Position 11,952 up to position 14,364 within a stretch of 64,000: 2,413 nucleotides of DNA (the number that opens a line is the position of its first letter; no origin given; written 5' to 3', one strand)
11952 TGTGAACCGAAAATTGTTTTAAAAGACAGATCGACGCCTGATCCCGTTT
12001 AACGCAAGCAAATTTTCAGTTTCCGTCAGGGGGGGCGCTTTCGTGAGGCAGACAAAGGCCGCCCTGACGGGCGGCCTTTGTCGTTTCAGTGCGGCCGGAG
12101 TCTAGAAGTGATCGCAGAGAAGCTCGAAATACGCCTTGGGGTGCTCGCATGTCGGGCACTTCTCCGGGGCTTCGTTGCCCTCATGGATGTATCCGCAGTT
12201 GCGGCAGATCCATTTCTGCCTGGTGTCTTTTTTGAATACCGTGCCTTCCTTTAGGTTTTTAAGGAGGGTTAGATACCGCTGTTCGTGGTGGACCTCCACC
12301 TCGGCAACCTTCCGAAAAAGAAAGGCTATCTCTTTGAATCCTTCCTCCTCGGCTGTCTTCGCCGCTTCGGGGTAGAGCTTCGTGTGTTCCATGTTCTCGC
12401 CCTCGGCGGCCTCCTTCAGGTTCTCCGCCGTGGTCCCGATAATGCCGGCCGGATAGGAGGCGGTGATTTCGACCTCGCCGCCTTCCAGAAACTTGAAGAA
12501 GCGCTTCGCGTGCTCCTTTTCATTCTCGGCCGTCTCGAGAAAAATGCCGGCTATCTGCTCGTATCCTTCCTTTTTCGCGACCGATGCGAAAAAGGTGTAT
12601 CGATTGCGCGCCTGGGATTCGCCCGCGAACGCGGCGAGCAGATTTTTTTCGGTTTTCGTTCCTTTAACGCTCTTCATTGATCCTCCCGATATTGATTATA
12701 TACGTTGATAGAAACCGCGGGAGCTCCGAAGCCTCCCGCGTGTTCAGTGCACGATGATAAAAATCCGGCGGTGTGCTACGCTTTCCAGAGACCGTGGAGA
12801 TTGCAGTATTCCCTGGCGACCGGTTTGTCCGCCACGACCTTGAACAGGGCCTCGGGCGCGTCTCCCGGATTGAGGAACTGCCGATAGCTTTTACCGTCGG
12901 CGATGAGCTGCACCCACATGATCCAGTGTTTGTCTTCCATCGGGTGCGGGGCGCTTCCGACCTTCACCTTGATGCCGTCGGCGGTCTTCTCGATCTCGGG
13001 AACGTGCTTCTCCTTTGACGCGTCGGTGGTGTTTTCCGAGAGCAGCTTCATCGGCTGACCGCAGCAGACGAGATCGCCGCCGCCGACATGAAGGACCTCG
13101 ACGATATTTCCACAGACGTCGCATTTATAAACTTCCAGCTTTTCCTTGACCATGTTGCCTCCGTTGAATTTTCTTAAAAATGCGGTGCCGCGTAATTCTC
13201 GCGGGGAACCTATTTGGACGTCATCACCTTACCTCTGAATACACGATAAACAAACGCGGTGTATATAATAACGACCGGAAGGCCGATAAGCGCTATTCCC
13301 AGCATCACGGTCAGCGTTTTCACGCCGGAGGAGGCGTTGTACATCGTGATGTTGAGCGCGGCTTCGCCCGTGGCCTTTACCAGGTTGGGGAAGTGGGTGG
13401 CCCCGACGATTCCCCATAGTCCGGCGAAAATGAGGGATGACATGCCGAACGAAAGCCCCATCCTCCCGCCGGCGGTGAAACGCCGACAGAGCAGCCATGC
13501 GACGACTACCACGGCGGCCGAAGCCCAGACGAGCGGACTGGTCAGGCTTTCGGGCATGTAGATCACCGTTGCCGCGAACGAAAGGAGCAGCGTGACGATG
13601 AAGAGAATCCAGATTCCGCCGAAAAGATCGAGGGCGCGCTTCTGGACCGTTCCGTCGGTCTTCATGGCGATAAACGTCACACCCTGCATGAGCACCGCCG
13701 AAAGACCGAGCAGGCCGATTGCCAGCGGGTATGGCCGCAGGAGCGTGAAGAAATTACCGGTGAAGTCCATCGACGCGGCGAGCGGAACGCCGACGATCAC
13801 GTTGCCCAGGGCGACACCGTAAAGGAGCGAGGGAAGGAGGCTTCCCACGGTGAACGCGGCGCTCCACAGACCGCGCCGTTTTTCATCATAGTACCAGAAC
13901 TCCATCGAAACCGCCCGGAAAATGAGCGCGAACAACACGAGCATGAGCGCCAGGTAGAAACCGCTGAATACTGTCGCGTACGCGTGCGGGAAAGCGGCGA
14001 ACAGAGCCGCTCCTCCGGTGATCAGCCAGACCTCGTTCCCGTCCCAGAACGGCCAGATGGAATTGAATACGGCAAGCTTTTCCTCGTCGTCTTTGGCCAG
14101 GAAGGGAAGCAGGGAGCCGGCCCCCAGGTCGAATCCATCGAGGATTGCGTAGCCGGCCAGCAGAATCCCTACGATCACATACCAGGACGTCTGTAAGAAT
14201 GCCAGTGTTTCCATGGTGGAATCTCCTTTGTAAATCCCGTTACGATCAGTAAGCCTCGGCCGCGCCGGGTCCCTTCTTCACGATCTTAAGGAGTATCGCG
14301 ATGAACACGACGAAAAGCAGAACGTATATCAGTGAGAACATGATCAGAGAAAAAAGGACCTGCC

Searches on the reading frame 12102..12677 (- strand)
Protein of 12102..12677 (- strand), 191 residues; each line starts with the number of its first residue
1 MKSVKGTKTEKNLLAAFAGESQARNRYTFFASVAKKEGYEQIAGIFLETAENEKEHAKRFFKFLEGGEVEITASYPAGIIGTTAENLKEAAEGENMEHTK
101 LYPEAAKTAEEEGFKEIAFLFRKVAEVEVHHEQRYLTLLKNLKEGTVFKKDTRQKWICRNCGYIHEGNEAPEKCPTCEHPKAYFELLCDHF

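Call 4: search_protein_families(library=pfam, proteins=[window:12102-12677:-], max_evalue=0.01)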
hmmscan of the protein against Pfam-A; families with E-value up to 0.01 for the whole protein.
window:12102-12677:- (191 aa): 5 families
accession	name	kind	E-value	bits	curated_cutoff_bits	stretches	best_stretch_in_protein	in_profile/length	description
PF02915.23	Rubrerythrin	-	3e-31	109.1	22.8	1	11-138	1-136/137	Rubrerythrin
PF21349.2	RUBY_RBDX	-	2.7e-16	59.1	26.5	1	156-185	1-30/30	Rubrerythrin, rubredoxin-like domain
PF00210.30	Ferritin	-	5.7e-10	39.7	24.5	1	11-143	2-140/142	Ferritin-like domain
PF23458.2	DUF7130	-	4.1e-05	23.8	35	1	124-182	24-81/89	Domain of unknown function (DUF7130)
PF23455.1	DUF7129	-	0.0015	18.6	30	1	154-178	10-34/45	Domain of unknown function (DUF7129)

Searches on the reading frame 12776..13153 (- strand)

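Call 53: search_protein_families(library=pfam, proteins=[window:12776-13153:-], max_evalue=0.0001)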
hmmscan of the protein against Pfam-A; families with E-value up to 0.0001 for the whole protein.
window:12776-13153:- (125 aa): 2 families
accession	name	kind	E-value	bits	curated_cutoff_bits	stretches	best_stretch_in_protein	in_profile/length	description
PF01880.24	Desulfoferrodox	-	4.5e-21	75.7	22.2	1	43-124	2-96/98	Desulfoferrodoxin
PF06397.17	Desulfoferrod_N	-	1.7e-20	72.8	23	1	4-38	2-36/36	Desulfoferrodoxin, N-terminal domain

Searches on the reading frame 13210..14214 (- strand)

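Call 4: search_protein_families(library=pfam, proteins=[window:13210-14214:-], max_evalue=0.01)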
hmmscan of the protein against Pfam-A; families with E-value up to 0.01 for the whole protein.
window:13210-14214:- (334 aa): 1 family
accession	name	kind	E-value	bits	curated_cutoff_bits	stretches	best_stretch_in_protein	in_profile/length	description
PF02322.20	Cyt_bd_oxida_II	-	9.9e-88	294.8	35.6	1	7-326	1-302/302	Cytochrome bd terminal oxidase subunit II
